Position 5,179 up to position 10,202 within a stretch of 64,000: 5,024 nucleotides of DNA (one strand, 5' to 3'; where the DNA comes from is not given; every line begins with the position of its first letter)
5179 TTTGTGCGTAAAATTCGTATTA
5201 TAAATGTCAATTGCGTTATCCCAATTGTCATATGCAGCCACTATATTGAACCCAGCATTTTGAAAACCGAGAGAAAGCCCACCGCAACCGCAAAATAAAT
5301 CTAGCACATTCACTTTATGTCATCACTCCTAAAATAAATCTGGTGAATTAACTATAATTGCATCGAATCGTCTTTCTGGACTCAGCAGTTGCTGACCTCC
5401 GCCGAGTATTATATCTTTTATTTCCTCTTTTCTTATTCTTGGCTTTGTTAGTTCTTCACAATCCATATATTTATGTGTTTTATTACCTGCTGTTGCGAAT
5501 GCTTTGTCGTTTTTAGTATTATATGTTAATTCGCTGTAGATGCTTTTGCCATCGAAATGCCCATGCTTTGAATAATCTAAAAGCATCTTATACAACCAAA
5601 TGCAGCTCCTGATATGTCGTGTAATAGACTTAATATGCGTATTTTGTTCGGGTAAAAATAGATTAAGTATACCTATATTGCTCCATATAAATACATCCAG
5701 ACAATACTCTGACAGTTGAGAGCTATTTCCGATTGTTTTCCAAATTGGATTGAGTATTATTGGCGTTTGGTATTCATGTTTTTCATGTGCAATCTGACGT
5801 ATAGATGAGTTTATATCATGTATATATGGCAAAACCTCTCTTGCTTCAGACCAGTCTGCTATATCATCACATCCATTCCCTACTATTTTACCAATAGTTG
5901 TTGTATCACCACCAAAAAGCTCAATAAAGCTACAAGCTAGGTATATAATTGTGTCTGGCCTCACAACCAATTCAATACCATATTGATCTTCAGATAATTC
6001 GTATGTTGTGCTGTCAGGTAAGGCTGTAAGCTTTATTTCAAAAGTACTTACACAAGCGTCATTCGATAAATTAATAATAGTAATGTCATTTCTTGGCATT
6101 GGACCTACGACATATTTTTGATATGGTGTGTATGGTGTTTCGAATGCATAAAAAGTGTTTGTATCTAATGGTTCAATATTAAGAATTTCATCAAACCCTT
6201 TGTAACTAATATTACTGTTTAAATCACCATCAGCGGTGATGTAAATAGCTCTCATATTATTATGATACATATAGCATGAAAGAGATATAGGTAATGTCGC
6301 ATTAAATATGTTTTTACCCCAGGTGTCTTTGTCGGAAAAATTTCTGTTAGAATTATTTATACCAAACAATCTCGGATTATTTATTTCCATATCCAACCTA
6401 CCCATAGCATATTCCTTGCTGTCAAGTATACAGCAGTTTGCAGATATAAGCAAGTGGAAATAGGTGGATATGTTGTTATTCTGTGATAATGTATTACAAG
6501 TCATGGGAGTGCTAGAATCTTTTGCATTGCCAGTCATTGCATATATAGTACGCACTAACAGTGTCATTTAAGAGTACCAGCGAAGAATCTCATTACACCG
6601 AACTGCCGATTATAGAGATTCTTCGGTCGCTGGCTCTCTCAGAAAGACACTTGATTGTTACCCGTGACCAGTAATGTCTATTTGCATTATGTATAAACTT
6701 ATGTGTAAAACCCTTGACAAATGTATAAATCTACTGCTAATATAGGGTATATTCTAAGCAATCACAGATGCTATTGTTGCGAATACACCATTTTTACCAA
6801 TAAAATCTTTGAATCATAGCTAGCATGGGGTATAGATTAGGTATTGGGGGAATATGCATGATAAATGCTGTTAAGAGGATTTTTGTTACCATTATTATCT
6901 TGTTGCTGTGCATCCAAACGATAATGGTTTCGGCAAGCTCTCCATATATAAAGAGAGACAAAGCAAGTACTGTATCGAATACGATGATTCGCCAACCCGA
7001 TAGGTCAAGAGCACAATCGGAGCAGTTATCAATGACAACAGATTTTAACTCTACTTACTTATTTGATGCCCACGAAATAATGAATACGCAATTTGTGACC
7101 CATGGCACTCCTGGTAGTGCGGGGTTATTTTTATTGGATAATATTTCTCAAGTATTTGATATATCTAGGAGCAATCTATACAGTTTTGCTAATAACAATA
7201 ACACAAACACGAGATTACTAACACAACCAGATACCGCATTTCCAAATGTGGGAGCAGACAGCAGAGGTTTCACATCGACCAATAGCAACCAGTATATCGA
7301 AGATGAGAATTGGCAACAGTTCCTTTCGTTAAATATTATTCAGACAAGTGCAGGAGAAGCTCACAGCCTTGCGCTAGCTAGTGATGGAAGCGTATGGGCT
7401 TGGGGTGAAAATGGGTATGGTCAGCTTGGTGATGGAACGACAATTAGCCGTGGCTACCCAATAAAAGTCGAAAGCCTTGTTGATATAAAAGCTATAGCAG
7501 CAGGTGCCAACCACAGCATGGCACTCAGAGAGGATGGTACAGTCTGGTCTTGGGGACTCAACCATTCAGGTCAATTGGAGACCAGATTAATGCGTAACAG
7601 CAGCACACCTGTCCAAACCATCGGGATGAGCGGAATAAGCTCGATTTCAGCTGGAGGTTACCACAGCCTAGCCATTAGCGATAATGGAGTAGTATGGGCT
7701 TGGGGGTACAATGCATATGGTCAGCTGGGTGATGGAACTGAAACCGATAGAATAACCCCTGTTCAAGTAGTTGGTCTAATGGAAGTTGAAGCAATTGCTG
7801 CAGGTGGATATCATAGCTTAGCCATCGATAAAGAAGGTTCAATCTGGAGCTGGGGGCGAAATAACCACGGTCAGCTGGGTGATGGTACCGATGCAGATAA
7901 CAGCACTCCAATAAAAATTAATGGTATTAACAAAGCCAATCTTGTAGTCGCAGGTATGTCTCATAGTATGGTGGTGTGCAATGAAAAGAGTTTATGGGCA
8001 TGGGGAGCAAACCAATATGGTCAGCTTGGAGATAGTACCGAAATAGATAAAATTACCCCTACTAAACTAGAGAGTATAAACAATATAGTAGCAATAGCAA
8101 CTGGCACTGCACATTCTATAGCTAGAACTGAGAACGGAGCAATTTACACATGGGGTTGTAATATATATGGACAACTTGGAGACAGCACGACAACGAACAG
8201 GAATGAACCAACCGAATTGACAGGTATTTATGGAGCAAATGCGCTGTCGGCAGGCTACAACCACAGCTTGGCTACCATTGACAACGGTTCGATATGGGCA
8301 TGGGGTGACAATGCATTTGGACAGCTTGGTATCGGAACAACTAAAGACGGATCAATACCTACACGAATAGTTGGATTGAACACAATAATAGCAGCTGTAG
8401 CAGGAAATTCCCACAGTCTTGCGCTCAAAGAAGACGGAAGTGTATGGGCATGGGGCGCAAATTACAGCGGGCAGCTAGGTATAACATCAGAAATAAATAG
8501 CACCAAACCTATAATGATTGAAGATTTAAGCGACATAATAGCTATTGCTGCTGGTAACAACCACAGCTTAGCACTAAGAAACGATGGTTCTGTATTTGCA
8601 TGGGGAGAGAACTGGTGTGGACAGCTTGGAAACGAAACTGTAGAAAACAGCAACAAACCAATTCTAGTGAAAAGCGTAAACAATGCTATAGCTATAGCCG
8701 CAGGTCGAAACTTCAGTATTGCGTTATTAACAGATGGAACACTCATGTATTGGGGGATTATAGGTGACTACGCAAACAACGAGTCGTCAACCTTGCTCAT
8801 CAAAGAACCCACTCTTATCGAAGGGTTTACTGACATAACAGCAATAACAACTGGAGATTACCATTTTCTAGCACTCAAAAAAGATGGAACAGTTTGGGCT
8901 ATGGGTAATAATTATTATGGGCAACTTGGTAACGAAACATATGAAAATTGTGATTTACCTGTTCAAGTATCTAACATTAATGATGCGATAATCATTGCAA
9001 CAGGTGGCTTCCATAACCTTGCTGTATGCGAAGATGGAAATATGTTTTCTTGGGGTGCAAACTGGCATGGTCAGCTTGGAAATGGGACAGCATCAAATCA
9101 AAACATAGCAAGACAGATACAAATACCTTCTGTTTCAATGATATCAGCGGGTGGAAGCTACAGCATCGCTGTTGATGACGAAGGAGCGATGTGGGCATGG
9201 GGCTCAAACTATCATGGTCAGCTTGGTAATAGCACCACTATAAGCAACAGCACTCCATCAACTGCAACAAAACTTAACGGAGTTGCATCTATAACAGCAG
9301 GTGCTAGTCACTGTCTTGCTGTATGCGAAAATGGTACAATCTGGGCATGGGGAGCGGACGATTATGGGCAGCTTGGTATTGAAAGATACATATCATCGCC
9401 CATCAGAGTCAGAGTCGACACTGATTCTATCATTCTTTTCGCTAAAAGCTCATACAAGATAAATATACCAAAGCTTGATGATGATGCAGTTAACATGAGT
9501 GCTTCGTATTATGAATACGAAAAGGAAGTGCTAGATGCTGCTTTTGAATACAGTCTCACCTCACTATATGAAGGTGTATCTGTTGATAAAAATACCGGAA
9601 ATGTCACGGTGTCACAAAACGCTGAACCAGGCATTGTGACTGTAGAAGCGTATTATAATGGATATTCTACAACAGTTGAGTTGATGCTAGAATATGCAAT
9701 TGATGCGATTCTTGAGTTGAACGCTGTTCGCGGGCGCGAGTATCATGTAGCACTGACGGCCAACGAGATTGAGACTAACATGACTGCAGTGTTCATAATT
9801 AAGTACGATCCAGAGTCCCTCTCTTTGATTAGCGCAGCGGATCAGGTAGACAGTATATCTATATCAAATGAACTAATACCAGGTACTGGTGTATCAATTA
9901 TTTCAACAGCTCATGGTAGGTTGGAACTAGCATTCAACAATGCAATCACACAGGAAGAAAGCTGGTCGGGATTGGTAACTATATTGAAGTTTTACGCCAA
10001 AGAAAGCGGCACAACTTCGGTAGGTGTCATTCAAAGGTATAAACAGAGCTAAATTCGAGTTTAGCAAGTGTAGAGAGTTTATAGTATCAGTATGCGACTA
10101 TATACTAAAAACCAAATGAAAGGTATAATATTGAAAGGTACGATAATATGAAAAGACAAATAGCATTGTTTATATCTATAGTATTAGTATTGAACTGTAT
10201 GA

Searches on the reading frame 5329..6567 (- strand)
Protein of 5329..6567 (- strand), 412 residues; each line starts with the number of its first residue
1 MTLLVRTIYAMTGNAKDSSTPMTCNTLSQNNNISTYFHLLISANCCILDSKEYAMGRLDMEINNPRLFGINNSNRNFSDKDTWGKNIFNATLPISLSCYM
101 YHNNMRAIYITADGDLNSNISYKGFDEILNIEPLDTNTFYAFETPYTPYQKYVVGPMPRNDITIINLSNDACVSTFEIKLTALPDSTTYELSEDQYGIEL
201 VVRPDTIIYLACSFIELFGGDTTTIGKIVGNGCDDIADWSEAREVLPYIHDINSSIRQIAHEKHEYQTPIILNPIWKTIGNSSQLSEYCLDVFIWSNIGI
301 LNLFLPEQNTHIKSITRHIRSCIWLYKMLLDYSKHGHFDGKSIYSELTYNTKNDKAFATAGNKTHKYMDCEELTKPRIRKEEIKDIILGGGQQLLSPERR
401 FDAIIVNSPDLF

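Call 10: search_protein_families(library=ncbifam, proteins=[window:5329-6567:-], max_evalue=0.001)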
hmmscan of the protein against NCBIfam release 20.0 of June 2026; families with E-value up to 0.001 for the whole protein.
window:5329-6567:- (412 aa): 0 families

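Call 110: search_protein_families(library=padloc, proteins=[window:5329-6567:-], max_evalue=0.001)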
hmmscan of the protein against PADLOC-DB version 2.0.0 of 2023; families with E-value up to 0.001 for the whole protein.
window:5329-6567:- (412 aa): 1 family
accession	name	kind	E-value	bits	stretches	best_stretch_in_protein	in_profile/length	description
PDLC03484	REase_II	-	4.9e-116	385.8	1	61-412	4-368/374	Type II restriction enzyme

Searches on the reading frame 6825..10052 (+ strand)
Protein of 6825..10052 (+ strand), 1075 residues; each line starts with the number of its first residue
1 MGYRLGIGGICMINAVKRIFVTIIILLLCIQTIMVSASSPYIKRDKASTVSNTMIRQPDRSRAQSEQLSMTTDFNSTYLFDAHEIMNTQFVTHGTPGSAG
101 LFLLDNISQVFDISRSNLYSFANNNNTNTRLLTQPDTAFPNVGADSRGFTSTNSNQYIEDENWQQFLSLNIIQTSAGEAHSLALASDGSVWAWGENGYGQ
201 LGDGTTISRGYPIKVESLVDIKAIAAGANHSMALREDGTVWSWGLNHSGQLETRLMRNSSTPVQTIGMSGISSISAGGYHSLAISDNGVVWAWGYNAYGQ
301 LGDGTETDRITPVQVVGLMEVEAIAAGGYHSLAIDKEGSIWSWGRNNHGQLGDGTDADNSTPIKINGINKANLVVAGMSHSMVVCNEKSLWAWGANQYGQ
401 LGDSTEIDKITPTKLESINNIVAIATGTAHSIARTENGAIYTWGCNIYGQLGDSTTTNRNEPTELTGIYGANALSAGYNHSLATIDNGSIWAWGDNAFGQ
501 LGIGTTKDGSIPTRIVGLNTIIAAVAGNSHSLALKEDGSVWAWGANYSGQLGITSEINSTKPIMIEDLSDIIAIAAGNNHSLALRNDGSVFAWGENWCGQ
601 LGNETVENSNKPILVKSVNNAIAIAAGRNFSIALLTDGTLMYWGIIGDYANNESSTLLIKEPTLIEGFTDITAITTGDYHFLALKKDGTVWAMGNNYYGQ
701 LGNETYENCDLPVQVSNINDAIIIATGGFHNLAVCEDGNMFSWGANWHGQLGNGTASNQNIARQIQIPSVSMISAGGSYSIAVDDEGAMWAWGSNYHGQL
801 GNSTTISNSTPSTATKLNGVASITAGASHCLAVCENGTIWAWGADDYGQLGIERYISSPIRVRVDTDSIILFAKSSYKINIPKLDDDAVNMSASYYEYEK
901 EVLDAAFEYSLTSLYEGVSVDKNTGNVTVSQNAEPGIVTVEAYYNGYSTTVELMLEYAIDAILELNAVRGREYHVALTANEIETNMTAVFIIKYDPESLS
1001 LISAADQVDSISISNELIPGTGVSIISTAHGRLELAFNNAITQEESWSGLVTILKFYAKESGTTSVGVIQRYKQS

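Call 7: search_protein_families(library=pfam, proteins=[window:6825-10052:+], max_evalue=0.01)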
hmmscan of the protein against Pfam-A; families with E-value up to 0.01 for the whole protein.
window:6825-10052:+ (1075 aa): 5 families
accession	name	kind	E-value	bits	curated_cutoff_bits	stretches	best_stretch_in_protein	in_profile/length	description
PF25390.1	WD40_RLD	-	1.5e-188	627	150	4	512-778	77-359/363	RCC1-like domain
PF00415.24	RCC1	-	1.5e-169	550.9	21.7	13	187-234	1-50/50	Regulator of chromosome condensation (RCC1) repeat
PF13540.12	RCC1_2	-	2.8e-128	415.4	22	14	221-250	1-30/30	Regulator of chromosome condensation (RCC1) repeat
PF25384.1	Alsin_RLD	-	5.2e-37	128.5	100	3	388-456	242-312/405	Alsin RCC1-like domain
PF07494.17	Reg_prop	-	0.0048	17.4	20.4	0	329-341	7-19/24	Two component regulator propeller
